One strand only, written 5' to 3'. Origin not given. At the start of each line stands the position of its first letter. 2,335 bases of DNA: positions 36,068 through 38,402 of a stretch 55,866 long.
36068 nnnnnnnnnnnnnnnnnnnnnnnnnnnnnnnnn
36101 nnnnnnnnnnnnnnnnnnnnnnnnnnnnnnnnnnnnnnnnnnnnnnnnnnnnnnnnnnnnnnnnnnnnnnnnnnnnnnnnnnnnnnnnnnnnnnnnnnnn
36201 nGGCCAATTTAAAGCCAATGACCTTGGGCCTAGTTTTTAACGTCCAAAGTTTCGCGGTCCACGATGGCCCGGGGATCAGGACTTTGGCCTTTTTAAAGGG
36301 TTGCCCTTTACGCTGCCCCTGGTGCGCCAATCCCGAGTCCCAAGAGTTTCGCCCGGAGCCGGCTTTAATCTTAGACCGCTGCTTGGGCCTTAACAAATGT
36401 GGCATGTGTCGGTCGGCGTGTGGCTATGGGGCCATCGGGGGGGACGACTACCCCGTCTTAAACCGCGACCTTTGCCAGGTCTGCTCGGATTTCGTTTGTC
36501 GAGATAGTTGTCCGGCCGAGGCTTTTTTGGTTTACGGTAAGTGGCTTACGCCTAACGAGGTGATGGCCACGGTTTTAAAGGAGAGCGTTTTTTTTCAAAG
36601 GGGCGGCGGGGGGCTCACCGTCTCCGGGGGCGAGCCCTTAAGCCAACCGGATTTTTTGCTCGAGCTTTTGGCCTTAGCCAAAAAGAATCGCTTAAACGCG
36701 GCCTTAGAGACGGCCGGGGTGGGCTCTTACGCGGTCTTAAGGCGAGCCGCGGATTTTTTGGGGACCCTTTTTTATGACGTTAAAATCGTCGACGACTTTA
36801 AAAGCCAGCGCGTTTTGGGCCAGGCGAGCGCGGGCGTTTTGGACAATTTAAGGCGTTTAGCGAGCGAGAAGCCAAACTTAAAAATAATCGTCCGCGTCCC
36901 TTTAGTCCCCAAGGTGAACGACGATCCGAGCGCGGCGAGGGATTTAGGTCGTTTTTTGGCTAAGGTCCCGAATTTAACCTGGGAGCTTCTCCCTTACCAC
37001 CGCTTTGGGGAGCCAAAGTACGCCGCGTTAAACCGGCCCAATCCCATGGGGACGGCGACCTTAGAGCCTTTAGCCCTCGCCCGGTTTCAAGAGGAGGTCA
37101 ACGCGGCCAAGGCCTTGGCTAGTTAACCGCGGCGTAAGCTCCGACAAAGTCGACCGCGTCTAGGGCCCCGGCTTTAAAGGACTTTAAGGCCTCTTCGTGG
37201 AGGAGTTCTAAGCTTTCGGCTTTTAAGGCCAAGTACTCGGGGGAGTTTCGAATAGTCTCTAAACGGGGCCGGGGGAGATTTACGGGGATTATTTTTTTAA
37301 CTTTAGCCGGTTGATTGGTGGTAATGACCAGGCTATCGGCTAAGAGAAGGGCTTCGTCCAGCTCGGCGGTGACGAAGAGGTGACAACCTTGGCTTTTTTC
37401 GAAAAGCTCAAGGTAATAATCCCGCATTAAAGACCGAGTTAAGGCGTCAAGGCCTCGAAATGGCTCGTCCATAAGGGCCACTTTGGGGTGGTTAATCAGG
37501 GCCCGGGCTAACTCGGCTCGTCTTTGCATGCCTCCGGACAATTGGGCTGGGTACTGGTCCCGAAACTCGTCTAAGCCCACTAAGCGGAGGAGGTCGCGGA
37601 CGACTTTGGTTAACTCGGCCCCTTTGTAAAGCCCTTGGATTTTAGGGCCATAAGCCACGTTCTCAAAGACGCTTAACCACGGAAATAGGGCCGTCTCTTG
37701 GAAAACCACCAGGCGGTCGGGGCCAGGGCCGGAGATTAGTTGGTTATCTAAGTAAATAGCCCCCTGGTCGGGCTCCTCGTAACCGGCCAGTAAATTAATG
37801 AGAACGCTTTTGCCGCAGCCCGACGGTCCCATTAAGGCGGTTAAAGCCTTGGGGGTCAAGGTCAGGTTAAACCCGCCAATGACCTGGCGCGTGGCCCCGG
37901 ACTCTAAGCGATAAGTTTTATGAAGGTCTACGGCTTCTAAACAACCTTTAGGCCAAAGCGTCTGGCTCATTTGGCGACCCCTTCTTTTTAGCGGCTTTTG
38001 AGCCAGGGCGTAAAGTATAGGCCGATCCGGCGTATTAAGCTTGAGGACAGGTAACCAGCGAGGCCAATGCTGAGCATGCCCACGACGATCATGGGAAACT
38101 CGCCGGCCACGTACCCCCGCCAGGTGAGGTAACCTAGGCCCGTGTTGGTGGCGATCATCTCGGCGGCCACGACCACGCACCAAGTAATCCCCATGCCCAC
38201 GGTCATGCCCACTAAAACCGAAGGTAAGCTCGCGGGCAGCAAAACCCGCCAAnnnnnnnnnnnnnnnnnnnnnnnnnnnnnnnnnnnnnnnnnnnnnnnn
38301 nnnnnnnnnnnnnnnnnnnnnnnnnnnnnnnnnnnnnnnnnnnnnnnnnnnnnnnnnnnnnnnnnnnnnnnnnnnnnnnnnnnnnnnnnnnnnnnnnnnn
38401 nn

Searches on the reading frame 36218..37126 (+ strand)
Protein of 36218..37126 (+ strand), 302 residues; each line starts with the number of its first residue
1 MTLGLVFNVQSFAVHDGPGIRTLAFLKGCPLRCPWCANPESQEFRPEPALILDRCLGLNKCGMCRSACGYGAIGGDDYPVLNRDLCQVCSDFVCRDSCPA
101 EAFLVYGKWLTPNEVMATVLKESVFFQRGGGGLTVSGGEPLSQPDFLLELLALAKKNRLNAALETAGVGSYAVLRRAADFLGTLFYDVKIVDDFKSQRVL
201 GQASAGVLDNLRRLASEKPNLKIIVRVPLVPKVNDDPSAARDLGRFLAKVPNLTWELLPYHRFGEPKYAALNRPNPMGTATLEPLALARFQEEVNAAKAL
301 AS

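Call 51: search_protein_families(library=ncbifam, proteins=[window:36218-37126:+], max_evalue=0.00001)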
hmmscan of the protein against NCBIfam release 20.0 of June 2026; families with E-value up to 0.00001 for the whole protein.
window:36218-37126:+ (302 aa): 15 families
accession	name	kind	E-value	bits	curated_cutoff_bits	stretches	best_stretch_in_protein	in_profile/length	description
NF048010.1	SfplDhtActHpsHDes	equivalog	9.9e-98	326.6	430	1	3-288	5-292/298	(2S)-3-sulfopropanediol dehydratase activating enzyme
TIGR02494.1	PFLE_PFLC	subfamily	5.1e-81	272.1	174.35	1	6-292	1-287/293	glycyl-radical enzyme activating protein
NF043069.1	T4HPD_activ_SAM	equivalog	7.5e-70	235.7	425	1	5-274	3-267/299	trans-4-hydroxy-L-proline dehydratase activase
NF033719.1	ind_deCO2_activ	equivalog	1e-65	222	425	1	4-273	1-271/302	indoleacetate decarboxylase activase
NF033717.2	HPDL_rSAM_activ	equivalog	3.2e-65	220.4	420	1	4-273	4-274/311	4-hydroxyphenylacetate decarboxylase activase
NF048008.1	SfplDhtActHpfHKleb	equivalog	1.7e-62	211.5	500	1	6-295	2-290/308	(2S)-3-sulfopropanediol dehydratase activating enzyme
TIGR04395.1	cutC_activ_rSAM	equivalog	3.2e-58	197.4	360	1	5-277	6-279/309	choline TMA-lyase-activating enzyme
NF007483.0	PRK10076.1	equivalog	6.7e-52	176.5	326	2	86-277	76-263/292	[formate-C-acetyltransferase]-activating enzyme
TIGR04003.1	rSAM_BssD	equivalog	8.1e-52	176.3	496.45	1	5-275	2-274/314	[benzylsuccinate synthase]-activating enzyme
TIGR02493.1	PFLA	equivalog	1.4e-39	135.8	231.75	2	106-279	42-216/235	pyruvate formate-lyase-activating protein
TIGR04041.1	activase_YjjW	hypoth_equivalog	1.4e-30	106.7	250.2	1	5-267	3-245/276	YjjW family glycine radical enzyme activase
NF008356.0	PRK11145.1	equivalog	5.3e-29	101.2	375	2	106-273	47-215/246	pyruvate formate lyase 1-activating protein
TIGR02495.1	NrdG2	equivalog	2.2e-10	40.2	131.15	0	8-43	4-40/193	anaerobic ribonucleoside-triphosphate reductase activating protein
TIGR02491.1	NrdG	equivalog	4.6e-08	33.2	126.1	0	8-45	4-41/154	anaerobic ribonucleoside-triphosphate reductase activating protein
TIGR04349.1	rSAM_QueE_gams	hypoth_equivalog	2.4e-06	27.4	300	0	105-168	43-99/210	7-carboxy-7-deazaguanine synthase QueE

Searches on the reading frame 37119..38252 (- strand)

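Call 51: search_protein_families(library=ncbifam, proteins=[window:37119-38252:-], max_evalue=0.00001)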
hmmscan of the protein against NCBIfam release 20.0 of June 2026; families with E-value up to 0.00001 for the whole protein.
window:37119-38252:- (377 aa): 166 families (the best 25 are shown)
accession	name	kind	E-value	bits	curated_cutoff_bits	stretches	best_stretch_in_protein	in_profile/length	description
TIGR01184.1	ntrCD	subfamily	9.7e-60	202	291.8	1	128-351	4-230/230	nitrate ABC transporter ATP-binding protein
NF008421.0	PRK11248.1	equivalog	4.2e-55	187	357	1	122-328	14-219/255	taurine ABC transporter ATP-binding subunit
NF040729.1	ABC_ATP_SaoA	equivalog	6.1e-51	173.2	360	1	109-352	6-244/248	ABC transporter ATP-binding protein SaoA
NF006987.0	PRK09452.1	equivalog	3.3e-47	161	482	1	120-312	28-222/378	spermidine/putrescine ABC transporter ATP-binding protein PotA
TIGR03265.1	PhnT2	equivalog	5.2e-46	157.5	457.7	1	123-312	18-209/353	putative 2-aminoethylphosphonate ABC transporter ATP-binding protein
TIGR01186.1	proV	subfamily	2e-45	155.5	326.6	1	129-313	13-205/363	betaine/proline/choline family ABC transporter ATP-binding protein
TIGR00968.1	3a0106s01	subfamily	4.2e-44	150.8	342.75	1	123-313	14-206/237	sulfate ABC transporter ATP-binding protein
NF008513.0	PRK11432.1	equivalog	6.4e-44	150.3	496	1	121-311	18-210/351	ferric ABC transporter ATP-binding protein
TIGR01187.1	potA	subfamily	9.1e-44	149.8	355.6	1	140-312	1-175/325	polyamine ABC transporter ATP-binding protein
NF043075.1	MMSYN1_0197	equivalog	5.4e-42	144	550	1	121-312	14-207/341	spermidine/putrescine ABC transporter ATP-binding protein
NF008420.0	PRK11247.1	equivalog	9.3e-41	139.7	395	1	120-350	23-241/257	aliphatic sulfonates ABC transporter ATP-binding protein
NF008653.0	PRK11650.1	subfamily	2.3e-40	138.8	432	1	109-312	8-209/357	sn-glycerol-3-phosphate ABC transporter ATP-binding protein UgpC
TIGR03258.1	PhnT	equivalog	1.8e-38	132.5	499.15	1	121-311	20-213/359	2-aminoethylphosphonate ABC transport system ATP-binding subunit PhnT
NF040840.2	tungstate_WtpC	equivalog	3.7e-38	131.7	440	1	137-312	28-205/347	tungstate ABC transporter ATP-binding protein WtpC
NF040933.2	ABC_arch_GlcV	equivalog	6.1e-38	130.6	450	1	110-313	8-217/357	glucose ABC transporter ATP-binding protein GlcV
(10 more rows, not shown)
